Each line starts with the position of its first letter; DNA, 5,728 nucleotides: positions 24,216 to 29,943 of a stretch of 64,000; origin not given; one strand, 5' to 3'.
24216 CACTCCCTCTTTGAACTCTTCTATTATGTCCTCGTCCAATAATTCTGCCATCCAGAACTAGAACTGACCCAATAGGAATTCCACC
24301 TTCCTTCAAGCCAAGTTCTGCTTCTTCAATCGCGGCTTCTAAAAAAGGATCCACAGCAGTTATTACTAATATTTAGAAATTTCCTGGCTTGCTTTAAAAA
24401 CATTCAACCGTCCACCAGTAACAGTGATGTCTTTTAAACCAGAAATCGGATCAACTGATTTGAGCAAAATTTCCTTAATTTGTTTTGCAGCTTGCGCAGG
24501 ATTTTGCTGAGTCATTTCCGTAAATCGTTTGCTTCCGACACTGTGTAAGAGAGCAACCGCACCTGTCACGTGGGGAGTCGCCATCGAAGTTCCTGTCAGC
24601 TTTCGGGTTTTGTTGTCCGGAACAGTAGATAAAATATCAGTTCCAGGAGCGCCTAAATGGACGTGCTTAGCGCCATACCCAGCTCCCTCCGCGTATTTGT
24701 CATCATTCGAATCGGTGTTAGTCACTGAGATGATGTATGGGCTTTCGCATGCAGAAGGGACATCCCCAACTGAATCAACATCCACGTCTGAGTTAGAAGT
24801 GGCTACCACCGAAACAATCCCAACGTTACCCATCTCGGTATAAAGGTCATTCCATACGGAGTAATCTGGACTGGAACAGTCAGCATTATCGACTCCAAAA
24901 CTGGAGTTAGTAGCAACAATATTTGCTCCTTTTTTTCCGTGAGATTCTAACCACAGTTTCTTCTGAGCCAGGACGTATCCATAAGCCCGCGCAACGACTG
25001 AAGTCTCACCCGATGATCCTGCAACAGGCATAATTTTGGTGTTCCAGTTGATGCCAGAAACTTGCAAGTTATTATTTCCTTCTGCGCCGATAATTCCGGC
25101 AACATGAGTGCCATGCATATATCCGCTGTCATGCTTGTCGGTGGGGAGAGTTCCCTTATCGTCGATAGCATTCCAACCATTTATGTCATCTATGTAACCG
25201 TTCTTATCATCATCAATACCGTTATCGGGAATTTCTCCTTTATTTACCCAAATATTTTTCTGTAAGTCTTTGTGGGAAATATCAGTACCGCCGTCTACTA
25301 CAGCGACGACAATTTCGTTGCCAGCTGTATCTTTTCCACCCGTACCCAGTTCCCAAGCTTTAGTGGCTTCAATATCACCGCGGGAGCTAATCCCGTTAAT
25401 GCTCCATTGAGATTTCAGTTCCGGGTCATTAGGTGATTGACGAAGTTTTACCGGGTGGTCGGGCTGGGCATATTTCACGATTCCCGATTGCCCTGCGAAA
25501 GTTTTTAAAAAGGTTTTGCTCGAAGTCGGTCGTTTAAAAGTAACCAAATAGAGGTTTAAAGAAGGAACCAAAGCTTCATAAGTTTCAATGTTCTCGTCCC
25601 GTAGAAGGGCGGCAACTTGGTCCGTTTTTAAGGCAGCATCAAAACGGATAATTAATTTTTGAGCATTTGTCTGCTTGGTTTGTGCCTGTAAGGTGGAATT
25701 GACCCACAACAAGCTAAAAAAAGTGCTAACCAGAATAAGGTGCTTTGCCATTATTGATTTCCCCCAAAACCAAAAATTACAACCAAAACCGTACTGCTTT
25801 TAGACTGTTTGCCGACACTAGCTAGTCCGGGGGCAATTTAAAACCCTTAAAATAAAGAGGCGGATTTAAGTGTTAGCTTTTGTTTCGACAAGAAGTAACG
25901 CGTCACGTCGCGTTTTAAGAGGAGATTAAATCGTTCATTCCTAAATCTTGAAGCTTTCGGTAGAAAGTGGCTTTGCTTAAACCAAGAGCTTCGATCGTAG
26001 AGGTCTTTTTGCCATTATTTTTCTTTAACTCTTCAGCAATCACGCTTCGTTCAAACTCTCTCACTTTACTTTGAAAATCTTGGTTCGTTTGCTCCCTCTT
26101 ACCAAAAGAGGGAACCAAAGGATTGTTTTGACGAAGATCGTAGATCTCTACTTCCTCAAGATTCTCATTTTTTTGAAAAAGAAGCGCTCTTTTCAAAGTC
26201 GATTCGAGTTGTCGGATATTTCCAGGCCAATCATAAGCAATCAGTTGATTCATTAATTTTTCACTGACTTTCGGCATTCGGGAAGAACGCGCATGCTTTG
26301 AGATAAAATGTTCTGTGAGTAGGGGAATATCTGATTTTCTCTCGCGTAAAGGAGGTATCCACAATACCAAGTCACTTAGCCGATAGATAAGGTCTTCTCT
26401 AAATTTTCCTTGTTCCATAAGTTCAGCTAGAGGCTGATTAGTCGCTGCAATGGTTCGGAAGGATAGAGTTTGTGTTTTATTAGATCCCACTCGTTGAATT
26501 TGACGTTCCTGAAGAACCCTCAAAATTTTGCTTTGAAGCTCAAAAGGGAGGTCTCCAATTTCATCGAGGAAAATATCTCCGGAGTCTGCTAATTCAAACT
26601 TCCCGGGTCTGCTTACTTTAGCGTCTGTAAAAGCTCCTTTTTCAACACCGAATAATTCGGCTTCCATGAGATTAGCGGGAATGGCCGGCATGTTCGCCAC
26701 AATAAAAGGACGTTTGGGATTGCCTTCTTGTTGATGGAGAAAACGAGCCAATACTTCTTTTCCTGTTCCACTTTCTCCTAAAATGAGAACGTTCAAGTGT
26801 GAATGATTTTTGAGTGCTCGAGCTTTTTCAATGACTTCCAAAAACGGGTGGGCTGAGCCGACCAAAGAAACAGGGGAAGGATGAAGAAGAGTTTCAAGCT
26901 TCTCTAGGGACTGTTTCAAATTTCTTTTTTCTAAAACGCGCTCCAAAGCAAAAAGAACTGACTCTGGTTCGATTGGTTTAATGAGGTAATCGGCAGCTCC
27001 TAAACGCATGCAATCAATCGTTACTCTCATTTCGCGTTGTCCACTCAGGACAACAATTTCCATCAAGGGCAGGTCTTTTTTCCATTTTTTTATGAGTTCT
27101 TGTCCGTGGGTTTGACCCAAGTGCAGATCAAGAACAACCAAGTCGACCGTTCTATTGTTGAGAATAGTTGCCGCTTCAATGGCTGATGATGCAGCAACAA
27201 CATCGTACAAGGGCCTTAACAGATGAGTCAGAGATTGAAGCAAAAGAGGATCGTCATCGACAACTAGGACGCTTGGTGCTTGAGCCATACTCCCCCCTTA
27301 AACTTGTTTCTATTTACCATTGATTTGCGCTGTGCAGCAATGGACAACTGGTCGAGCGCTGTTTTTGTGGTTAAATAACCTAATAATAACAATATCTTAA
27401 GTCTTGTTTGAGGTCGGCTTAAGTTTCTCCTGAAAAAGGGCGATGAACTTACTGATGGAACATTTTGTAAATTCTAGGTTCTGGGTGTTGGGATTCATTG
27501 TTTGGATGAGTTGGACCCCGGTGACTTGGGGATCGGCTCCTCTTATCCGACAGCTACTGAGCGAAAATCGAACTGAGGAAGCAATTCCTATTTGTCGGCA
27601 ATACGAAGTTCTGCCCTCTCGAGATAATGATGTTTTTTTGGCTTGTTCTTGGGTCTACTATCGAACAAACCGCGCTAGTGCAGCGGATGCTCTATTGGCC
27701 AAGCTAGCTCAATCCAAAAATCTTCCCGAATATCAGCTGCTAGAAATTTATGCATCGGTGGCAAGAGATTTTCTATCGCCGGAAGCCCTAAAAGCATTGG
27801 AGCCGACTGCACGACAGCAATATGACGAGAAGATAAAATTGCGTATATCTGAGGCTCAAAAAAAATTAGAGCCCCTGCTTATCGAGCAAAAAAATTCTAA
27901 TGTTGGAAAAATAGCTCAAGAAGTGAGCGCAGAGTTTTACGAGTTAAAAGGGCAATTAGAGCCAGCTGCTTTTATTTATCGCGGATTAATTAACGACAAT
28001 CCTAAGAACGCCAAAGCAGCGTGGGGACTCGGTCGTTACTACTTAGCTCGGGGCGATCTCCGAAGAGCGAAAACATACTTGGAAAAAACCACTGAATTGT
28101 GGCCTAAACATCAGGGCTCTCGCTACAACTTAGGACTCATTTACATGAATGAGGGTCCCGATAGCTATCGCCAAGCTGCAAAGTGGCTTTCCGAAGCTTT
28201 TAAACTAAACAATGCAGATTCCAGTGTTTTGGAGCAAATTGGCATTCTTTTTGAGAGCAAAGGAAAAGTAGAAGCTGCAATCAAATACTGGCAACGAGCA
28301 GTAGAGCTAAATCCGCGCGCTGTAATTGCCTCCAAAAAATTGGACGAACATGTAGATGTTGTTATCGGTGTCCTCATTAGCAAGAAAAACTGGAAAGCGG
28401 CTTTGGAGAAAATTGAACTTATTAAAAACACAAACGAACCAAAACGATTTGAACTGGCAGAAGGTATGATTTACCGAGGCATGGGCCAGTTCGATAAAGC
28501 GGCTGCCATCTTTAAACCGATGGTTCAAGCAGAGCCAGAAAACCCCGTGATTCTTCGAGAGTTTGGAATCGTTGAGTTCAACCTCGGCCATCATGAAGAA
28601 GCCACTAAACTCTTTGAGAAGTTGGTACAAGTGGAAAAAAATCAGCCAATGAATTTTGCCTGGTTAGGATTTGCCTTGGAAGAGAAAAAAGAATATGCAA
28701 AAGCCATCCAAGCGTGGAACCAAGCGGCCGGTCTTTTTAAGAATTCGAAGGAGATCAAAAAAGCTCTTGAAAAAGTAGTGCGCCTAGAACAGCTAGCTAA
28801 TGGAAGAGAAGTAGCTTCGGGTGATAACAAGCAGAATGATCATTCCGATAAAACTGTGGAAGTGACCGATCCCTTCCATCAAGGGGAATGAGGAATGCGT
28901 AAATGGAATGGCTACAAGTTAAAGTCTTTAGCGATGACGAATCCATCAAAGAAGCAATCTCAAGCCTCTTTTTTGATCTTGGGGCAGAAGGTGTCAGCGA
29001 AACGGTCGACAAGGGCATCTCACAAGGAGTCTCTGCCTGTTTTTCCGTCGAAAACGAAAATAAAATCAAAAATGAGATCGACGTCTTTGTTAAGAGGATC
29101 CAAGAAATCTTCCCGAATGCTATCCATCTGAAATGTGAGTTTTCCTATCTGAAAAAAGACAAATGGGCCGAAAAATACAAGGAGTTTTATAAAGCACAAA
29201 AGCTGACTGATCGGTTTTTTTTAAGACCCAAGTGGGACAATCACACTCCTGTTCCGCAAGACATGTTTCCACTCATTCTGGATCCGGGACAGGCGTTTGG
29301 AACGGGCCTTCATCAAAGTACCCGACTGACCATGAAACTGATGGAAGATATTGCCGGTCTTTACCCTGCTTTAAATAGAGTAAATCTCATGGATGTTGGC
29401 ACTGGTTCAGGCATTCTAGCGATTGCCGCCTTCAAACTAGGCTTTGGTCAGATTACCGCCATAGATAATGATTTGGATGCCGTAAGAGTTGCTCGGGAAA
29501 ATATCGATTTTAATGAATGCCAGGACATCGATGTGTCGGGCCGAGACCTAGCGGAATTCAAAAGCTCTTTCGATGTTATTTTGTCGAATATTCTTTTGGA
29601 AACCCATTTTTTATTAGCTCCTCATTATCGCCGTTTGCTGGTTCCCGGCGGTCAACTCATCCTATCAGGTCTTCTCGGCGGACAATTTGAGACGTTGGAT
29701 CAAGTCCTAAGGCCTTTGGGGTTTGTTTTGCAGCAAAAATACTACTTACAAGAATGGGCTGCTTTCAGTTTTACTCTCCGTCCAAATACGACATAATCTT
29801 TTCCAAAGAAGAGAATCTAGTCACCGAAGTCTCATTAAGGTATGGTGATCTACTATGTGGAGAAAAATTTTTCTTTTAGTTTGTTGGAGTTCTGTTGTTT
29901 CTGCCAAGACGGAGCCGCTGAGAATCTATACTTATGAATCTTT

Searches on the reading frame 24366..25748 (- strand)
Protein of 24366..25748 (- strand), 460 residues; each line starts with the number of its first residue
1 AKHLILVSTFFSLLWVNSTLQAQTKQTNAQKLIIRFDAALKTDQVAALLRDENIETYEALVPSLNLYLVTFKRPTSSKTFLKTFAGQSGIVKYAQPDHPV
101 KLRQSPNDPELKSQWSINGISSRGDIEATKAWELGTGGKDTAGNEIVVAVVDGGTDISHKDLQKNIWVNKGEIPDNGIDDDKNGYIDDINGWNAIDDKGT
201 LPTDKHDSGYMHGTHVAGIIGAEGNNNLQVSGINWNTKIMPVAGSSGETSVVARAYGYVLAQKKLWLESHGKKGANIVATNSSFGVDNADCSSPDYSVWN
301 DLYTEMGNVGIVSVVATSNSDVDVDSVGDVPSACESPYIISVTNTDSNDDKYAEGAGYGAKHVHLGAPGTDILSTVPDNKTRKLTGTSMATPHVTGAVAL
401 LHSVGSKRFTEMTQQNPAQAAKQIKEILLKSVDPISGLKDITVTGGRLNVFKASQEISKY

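Call 58: search_protein_families(library=pfam, proteins=[window:24366-25748:-], max_evalue=0.00001)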
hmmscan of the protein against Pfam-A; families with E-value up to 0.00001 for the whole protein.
window:24366-25748:- (460 aa): 1 family
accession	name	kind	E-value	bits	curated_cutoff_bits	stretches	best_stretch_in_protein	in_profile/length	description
PF00082.27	Peptidase_S8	-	6.2e-32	111.5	21.8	1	143-430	1-271/288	Subtilase family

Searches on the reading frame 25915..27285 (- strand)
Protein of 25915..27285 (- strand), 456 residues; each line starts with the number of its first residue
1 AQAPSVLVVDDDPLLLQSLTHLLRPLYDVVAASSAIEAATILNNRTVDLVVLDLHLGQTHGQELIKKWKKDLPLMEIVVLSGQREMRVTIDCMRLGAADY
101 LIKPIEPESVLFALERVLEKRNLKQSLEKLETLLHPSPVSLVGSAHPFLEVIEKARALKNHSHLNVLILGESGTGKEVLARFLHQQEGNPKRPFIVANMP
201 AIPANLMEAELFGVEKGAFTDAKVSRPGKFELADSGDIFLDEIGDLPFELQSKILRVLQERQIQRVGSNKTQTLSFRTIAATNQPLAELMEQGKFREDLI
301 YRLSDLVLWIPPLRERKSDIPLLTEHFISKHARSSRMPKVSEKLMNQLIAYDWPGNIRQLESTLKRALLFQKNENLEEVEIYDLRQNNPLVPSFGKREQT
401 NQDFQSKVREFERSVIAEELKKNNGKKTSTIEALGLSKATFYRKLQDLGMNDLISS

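Call 58: search_protein_families(library=pfam, proteins=[window:25915-27285:-], max_evalue=0.00001)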
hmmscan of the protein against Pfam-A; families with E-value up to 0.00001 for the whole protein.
window:25915-27285:- (456 aa): 4 families
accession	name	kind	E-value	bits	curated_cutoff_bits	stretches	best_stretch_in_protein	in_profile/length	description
PF00158.32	Sigma54_activat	-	1.2e-58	198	20.2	1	142-306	2-165/168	Sigma-54 interaction domain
PF00072.30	Response_reg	-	1.3e-20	74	30.2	1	6-111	1-107/111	Response regulator receiver domain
PF25601.1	AAA_lid_14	-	3.4e-19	68.9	27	1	314-379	1-68/87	AAA+ ATPase lid domain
PF14532.12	Sigma54_activ_2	-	8.6e-19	68.6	25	1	156-313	15-138/138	Sigma-54 interaction domain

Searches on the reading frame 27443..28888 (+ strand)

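Call 58: search_protein_families(library=pfam, proteins=[window:27443-28888:+], max_evalue=0.00001)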
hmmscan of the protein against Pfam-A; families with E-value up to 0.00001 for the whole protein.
window:27443-28888:+ (482 aa): 16 families
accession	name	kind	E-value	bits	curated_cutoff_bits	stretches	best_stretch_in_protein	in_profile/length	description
PF13428.12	TPR_14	-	1.8e-19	68.7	23.5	0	192-231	3-42/44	Tetratricopeptide repeat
PF14559.12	TPR_19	-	1.9e-19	70.1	25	1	346-401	3-58/68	Tetratricopeptide repeat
PF23914.1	TPR_CcmH_CycH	-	5.2e-17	62.6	42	1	183-291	43-152/158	Cytochrome c-type biogenesis protein H TPR domain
PF07719.23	TPR_2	-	6.9e-17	60.6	27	0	263-292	4-33/34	Tetratricopeptide repeat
PF00515.34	TPR_1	-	1.1e-16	60.3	27.8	0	265-291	6-32/34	Tetratricopeptide repeat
PF13432.12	TPR_16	-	1.9e-15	57.4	32.7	0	196-238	3-45/65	Tetratricopeptide repeat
PF13174.12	TPR_6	-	6.9e-14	51.9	26.3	0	192-222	2-32/33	Tetratricopeptide repeat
PF13181.12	TPR_8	-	5.7e-13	48.3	25.7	0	263-291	4-32/34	Tetratricopeptide repeat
PF12895.13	ANAPC3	-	1.3e-12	48.2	27.2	0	170-235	3-67/82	Anaphase-promoting complex, cyclosome, subunit 3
PF13424.12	TPR_12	-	2.3e-11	44.1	30.1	0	184-220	39-75/77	Tetratricopeptide repeat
PF13431.12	TPR_17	-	7.1e-10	38.8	24.4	0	390-423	1-34/34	Tetratricopeptide repeat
PF13414.12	TPR_11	-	1.3e-08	34.8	26.8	0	272-295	6-29/42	TPR repeat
PF13371.12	TPR_9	-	3.8e-08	33.7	35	0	343-397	4-58/73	Tetratricopeptide repeat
PF13176.12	TPR_7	-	1.9e-07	31.1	27.9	0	263-289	2-28/36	Tetratricopeptide repeat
PF24575.1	TPR_Slam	-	4.6e-07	30.6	35.2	0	331-390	44-103/104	Surface lipoprotein assembly modifier, N-terminal TPR repeats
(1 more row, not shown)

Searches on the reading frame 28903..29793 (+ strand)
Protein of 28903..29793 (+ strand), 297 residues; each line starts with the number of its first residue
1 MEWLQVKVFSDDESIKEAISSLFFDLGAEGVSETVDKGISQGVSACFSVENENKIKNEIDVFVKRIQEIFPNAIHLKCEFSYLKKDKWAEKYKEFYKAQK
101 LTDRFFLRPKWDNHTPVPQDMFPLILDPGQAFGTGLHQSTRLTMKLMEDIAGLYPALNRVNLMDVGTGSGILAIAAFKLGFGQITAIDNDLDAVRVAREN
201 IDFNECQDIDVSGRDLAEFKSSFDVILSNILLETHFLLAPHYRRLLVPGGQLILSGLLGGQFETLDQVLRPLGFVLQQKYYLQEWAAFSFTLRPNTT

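Call 60: search_protein_families(library=pfam, proteins=[window:28903-29793:+], max_evalue=0.00001)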
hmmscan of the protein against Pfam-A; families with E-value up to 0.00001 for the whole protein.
window:28903-29793:+ (297 aa): 6 families
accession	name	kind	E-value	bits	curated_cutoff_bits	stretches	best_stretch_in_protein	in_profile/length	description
PF06325.19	PrmA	-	4.7e-53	181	22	1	3-290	2-293/296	Ribosomal protein L11 methyltransferase (PrmA)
PF13847.12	Methyltransf_31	-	1.3e-09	38.4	27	1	161-248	6-103/145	Methyltransferase domain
PF05175.20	MTS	-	1.1e-08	35.3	23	1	158-229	31-105/170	Methyltransferase small domain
PF13649.12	Methyltransf_25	-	1.6e-07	32.4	27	1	163-250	2-97/97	Methyltransferase domain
PF08241.18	Methyltransf_11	-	2.6e-07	31.6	21.2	1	164-253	2-94/95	Methyltransferase domain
PF08242.18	Methyltransf_12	-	3.2e-06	28.2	30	1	163-251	1-97/98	Methyltransferase domain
